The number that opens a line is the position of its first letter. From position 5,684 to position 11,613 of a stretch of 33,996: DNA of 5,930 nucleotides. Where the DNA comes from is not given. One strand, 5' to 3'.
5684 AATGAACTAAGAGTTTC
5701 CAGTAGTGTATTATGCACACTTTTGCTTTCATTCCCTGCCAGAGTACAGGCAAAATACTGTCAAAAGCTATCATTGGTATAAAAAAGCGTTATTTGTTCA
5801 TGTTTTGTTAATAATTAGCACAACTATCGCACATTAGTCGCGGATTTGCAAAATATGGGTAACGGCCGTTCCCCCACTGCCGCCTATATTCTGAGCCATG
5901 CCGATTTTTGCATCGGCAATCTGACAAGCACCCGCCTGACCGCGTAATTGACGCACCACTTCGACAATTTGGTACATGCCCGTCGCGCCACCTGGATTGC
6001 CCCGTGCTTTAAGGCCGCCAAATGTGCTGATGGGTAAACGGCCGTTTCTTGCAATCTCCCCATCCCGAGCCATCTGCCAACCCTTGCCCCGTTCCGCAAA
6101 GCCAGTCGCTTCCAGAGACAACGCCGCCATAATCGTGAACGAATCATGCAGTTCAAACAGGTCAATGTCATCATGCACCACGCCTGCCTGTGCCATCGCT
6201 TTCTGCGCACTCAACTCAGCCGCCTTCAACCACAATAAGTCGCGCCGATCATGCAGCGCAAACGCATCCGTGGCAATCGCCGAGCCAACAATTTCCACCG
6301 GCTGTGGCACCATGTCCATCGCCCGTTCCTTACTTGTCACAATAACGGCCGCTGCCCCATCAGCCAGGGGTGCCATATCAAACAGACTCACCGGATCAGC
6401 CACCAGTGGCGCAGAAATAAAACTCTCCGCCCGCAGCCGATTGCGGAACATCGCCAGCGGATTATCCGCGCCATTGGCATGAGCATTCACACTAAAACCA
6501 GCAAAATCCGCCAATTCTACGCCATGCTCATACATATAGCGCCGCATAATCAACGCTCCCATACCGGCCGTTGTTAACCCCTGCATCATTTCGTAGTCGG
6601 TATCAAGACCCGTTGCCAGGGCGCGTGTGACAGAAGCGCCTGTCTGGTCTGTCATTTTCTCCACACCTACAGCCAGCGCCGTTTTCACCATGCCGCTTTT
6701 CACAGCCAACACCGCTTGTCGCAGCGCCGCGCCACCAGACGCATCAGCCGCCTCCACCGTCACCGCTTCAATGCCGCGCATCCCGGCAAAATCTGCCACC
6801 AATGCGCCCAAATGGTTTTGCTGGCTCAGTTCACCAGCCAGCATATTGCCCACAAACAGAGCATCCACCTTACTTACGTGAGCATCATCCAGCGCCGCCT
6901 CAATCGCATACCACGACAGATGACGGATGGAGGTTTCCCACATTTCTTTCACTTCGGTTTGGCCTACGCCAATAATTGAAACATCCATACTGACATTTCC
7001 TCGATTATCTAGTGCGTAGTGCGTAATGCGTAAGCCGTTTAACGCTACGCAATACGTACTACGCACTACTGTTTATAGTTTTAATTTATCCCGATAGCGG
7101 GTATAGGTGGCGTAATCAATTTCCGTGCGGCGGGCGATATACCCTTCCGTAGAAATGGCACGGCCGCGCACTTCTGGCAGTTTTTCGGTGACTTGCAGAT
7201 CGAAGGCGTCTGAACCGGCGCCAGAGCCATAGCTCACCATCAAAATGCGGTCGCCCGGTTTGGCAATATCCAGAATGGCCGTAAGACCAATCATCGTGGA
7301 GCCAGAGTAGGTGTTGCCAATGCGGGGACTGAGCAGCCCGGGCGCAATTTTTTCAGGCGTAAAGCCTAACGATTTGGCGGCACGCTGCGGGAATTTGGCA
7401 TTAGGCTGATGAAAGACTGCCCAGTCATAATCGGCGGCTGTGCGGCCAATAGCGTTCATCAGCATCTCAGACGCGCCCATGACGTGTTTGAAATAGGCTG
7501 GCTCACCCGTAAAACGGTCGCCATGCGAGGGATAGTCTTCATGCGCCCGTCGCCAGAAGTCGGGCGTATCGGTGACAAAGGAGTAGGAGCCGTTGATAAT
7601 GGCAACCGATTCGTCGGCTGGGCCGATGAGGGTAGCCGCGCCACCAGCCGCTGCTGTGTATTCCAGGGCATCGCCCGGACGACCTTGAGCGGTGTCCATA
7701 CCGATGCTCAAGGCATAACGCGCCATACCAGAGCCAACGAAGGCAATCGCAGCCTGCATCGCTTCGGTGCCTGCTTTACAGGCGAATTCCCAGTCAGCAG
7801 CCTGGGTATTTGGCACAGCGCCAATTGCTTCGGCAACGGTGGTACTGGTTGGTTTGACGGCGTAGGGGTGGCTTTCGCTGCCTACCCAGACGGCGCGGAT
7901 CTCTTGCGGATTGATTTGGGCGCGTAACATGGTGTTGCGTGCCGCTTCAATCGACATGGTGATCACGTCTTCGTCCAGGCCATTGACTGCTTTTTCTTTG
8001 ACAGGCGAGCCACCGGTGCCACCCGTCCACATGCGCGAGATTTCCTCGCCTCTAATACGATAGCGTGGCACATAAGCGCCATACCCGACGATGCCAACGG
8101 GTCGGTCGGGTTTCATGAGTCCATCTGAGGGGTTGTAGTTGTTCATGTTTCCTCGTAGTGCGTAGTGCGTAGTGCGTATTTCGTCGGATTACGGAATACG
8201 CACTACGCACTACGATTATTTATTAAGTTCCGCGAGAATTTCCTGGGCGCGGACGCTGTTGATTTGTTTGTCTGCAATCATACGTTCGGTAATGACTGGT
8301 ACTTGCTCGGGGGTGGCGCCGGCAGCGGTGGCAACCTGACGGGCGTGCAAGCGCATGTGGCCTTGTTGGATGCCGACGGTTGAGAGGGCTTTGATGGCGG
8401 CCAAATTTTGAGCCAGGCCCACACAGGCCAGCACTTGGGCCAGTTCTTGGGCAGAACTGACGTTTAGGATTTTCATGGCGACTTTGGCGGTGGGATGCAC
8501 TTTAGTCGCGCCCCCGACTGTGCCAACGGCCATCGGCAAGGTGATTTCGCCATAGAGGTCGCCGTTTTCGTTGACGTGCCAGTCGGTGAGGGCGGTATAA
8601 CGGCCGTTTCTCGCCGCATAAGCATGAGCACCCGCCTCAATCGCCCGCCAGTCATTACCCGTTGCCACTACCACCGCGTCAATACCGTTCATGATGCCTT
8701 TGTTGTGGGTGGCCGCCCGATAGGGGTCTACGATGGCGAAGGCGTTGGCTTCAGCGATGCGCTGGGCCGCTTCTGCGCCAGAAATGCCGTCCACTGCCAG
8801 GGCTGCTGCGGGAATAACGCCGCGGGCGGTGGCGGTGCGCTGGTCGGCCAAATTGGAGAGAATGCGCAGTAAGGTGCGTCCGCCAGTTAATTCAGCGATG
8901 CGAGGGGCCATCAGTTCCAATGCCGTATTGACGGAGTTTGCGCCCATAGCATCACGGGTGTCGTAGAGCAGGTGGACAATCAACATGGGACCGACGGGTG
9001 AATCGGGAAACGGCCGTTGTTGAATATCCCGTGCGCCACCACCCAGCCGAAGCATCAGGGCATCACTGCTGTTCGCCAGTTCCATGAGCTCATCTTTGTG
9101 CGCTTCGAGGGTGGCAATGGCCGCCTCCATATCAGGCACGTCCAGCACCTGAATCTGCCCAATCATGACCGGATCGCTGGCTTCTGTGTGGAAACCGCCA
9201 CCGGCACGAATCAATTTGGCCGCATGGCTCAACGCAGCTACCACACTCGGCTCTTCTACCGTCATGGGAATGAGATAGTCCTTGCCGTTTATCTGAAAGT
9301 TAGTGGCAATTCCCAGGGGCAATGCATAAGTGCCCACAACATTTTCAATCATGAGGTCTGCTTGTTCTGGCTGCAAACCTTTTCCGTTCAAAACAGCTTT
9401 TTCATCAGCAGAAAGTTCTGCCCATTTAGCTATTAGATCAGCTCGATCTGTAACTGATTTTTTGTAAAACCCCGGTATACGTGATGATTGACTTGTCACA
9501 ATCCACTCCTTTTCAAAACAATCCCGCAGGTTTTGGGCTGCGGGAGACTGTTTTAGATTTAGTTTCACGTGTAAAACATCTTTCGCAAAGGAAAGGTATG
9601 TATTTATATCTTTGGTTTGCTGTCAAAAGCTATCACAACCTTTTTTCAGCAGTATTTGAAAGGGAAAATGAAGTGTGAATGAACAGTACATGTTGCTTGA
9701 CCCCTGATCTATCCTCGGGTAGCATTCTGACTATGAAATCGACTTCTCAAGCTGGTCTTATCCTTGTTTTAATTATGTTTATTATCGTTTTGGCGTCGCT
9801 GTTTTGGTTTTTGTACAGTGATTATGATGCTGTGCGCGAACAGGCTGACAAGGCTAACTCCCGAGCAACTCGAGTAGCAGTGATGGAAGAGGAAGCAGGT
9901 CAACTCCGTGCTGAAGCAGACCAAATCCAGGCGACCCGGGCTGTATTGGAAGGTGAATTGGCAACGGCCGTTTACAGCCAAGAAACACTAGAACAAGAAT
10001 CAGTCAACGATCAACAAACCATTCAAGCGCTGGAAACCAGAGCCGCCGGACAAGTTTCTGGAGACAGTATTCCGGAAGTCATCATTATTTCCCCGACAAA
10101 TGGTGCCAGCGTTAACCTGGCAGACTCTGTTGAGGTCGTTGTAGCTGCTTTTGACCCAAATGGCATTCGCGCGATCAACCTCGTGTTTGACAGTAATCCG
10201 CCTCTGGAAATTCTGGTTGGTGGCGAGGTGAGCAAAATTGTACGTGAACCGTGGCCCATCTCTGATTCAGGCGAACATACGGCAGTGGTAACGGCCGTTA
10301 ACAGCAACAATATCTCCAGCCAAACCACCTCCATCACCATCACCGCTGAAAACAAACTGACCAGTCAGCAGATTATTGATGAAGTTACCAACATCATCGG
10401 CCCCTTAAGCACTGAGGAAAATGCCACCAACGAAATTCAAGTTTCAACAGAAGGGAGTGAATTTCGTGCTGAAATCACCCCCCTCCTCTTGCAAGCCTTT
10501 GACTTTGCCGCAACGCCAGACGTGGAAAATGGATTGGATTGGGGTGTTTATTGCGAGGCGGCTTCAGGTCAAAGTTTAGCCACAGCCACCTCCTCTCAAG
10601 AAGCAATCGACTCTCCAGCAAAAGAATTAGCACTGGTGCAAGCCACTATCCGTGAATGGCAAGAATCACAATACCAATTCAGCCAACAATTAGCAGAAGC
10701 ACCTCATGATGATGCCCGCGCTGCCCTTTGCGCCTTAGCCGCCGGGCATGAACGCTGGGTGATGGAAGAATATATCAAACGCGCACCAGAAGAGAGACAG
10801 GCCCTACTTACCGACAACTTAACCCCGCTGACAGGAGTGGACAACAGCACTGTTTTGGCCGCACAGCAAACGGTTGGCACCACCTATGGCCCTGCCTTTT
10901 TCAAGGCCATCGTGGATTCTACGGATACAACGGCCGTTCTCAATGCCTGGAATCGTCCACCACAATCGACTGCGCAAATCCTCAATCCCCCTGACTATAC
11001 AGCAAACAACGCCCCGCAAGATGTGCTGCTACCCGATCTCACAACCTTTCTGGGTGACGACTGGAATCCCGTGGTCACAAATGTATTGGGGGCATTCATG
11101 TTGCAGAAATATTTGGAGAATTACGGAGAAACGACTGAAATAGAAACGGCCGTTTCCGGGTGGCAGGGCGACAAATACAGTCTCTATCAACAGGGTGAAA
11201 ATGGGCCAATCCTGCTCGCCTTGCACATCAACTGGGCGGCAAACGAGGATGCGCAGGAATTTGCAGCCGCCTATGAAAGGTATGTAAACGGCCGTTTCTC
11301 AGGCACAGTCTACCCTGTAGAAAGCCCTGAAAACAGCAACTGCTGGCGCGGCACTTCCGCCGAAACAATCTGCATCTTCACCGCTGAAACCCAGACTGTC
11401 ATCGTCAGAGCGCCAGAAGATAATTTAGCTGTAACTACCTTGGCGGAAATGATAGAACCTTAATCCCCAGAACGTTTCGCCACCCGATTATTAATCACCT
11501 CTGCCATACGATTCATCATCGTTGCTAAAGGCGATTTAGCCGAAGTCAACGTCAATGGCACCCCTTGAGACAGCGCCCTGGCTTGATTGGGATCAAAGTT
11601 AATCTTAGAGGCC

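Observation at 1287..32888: Hyper-abundant palindrome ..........: a HIP1-like word I do not recognise as described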

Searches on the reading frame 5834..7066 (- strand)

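Call 7: search_protein_families(library=pfam, proteins=[window:5834-7066:-])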
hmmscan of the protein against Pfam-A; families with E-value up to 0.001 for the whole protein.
window:5834-7066:- (410 aa): 5 families
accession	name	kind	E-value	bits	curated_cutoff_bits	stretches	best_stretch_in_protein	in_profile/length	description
PF22691.2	Thiolase_C_1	-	2.3e-46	157.6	28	1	265-407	3-143/144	Thiolase C-terminal domain-like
PF00108.29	Thiolase_N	-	1.5e-16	61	26.4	1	31-246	3-259/260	Thiolase, N-terminal domain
PF00109.32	ketoacyl-synt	-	1.1e-07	32.2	20.8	1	74-149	148-215/252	Beta-ketoacyl synthase, N-terminal domain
PF02803.24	Thiolase_C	-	3.1e-07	30.5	27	1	285-393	26-116/123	Thiolase, C-terminal domain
PF08545.16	ACP_syn_III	-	0.00077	19.7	24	0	109-141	8-40/80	3-Oxoacyl-[acyl-carrier-protein (ACP)] synthase III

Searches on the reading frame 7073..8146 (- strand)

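Call 7: search_protein_families(library=pfam, proteins=[window:7073-8146:-])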
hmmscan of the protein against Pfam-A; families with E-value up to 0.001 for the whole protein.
window:7073-8146:- (357 aa): 3 families
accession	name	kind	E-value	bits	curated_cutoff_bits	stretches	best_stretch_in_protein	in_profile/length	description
PF08541.16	ACP_syn_III_C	-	4.9e-12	46.3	26.6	1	233-310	4-81/90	3-Oxoacyl-[acyl-carrier-protein (ACP)] synthase III C terminal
PF08540.16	HMG_CoA_synt_C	-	3.7e-06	27.2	25.1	1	263-334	140-216/280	Hydroxymethylglutaryl-coenzyme A synthase C terminal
PF01154.23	HMG_CoA_synt_N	-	3e-05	24.4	25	1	53-177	45-172/174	Hydroxymethylglutaryl-coenzyme A synthase N terminal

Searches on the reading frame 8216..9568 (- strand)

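Call 7: search_protein_families(library=pfam, proteins=[window:8216-9568:-])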
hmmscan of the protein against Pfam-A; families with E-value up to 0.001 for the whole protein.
window:8216-9568:- (450 aa): 1 family
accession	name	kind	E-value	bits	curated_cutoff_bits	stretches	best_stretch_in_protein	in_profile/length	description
PF00368.23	HMG-CoA_red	-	4.4e-115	385.1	27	1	39-409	2-368/368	Hydroxymethylglutaryl-coenzyme A reductase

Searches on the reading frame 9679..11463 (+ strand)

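Call 7: search_protein_families(library=pfam, proteins=[window:9679-11463:+])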
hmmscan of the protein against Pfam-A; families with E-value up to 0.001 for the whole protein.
window:9679-11463:+ (594 aa): 1 family
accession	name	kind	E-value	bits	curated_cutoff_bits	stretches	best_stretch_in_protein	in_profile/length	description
PF17957.7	Big_7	-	0.00026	22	24.1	0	132-180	1-44/70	Bacterial Ig domain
